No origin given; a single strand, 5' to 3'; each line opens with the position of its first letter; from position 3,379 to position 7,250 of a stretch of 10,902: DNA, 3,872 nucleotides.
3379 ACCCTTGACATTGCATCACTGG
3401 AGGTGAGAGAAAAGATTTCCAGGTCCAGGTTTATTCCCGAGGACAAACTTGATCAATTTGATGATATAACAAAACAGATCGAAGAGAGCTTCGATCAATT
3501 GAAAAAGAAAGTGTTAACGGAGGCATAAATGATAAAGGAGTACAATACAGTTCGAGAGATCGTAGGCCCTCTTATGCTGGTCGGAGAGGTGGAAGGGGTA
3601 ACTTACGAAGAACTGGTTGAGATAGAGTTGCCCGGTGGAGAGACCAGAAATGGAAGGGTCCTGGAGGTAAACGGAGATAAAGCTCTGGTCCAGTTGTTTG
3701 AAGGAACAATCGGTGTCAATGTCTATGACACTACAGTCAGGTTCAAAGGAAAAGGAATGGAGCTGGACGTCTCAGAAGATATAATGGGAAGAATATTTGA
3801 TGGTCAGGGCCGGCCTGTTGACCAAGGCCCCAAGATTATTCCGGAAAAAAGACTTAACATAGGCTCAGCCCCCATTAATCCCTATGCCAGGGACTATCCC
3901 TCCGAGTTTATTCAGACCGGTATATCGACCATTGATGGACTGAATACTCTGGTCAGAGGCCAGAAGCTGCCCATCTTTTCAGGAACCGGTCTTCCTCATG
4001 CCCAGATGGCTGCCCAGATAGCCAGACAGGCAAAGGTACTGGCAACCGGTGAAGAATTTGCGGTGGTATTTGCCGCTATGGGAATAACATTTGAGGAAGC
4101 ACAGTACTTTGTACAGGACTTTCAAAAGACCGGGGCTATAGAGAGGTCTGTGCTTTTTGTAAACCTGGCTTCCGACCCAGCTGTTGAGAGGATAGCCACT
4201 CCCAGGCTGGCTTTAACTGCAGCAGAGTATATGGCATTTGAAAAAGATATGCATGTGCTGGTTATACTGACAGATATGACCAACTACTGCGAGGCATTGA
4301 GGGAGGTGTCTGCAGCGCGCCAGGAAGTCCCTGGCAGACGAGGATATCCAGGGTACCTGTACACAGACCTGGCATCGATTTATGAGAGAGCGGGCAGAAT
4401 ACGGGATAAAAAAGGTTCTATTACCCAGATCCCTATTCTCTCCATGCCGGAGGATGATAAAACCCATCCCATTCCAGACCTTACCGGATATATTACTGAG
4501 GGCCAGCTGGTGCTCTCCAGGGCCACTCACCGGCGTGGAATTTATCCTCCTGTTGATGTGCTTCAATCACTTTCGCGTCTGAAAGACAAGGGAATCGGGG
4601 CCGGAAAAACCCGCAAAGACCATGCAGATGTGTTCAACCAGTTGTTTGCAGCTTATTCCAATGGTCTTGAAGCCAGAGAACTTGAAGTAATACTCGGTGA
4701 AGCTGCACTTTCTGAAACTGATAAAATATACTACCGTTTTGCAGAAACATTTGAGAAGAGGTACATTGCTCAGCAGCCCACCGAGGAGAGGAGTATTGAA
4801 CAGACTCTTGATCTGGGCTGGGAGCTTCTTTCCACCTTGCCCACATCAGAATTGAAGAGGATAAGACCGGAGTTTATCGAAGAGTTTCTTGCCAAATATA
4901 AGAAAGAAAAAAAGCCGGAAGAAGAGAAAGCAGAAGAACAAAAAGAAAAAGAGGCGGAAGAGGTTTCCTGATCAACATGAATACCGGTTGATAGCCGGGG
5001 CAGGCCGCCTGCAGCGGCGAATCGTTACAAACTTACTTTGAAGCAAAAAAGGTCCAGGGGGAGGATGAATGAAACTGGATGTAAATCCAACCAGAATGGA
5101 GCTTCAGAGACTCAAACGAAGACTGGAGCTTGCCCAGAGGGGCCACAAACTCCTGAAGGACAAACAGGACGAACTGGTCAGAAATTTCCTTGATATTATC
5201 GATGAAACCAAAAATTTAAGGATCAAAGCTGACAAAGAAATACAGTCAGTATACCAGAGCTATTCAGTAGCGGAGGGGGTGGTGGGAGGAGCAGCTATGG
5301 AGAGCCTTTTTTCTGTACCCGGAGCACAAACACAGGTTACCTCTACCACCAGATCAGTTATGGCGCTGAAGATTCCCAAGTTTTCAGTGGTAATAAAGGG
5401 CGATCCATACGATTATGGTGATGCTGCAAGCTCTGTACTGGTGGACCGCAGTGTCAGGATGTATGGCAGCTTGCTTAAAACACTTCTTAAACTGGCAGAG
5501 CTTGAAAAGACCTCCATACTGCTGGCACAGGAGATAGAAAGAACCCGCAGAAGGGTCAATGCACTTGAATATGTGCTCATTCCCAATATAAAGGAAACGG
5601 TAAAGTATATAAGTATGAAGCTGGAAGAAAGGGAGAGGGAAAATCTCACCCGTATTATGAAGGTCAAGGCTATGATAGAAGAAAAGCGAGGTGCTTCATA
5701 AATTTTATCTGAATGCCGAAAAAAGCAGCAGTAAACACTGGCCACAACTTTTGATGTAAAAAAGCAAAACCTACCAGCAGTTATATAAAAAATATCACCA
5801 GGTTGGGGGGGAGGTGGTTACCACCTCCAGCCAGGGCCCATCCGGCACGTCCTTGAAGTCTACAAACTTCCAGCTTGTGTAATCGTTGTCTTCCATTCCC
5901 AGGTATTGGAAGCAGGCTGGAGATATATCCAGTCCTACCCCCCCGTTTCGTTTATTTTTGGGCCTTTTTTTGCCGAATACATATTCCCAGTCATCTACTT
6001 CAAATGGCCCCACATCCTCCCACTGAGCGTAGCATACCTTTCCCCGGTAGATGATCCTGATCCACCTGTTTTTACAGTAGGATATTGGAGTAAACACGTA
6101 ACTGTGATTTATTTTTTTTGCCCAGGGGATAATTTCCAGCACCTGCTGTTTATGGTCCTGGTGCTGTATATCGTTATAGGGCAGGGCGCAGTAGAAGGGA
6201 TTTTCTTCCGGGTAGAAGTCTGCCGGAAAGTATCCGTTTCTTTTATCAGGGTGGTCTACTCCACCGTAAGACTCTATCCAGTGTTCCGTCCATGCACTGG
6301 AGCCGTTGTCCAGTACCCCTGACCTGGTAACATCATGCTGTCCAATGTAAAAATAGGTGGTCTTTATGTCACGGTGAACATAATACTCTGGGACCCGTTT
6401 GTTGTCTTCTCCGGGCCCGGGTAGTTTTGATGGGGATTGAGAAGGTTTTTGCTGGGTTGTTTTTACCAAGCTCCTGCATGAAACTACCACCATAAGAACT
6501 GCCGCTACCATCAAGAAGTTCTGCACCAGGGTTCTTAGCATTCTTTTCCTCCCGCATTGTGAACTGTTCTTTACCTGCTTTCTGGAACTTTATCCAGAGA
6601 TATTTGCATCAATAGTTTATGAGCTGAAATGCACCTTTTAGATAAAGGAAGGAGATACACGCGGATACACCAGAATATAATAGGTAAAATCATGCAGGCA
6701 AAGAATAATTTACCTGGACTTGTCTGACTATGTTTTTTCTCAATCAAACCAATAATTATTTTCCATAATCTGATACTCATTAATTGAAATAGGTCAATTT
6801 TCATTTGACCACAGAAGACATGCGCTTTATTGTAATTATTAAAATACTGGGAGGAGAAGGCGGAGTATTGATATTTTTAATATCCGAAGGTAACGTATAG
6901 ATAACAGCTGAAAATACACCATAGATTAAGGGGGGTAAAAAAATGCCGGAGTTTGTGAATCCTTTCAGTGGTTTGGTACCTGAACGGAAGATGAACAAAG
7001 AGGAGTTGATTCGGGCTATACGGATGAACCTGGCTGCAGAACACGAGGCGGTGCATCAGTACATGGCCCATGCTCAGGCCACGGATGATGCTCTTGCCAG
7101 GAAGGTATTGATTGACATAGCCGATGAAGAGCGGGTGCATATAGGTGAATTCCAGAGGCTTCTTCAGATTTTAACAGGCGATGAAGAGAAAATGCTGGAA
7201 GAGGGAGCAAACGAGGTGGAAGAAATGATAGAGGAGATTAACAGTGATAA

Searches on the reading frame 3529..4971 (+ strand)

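Call 4: search_protein_families(library=pfam, proteins=[window:3529-4971:+], max_evalue=0.01)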
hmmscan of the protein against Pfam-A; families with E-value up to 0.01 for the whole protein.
window:3529-4971:+ (480 aa): 3 families
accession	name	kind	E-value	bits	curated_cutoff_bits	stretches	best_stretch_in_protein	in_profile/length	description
PF00006.31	ATP-synt_ab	-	8e-80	267.9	29.5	1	131-349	1-213/213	ATP synthase alpha/beta family, nucleotide-binding domain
PF22919.1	ATP-synt_VA_C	-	5.4e-29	100.6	24.7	1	355-453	2-100/101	C-terminal domain of V and A type ATP synthase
PF02874.29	ATP-synt_ab_N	-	1.1e-07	32.7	20.9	1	9-74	2-69/69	ATP synthase alpha/beta family, beta-barrel domain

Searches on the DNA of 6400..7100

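Call 14: search_rna_families(source=window, start=6400, end=7100, threshold=evalue, max_evalue=10)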
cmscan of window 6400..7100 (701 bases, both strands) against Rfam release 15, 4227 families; matches with E-value up to 10: 3.
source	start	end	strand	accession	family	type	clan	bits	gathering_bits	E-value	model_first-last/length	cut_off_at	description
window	6793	6865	+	RF02153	NBR2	Gene; lncRNA;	-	20.1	40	2.2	1-63/63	no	Neighbour of BRCA1 gene 2 converved region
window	6697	6764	+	RF00574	SNORD69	Gene; snRNA; snoRNA; CD-box;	-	16.8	37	5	1-77/77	no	Small nucleolar RNA SNORD69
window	6486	6600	-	RF02175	SMAD5-AS1_3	Gene; lncRNA;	-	13.1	60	2.4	1-125/125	no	SMAD5 antisense RNA 1 conserved region 3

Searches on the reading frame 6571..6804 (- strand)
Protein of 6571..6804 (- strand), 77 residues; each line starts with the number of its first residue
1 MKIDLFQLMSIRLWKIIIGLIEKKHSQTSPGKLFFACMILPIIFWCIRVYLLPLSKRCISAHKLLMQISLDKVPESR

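Call 4: search_protein_families(library=pfam, proteins=[window:6571-6804:-], max_evalue=0.01)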
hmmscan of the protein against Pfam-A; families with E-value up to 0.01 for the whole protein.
window:6571-6804:- (77 aa): 0 families

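Call 69: search_protein_representatives(protein=window:6574-6804:-)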
Query: 77 residues. Proteins with E-value up to 0.001 (for the whole library): 0; up to 1e-10: 0; up to 1e-30: 0. The best 0 are listed.
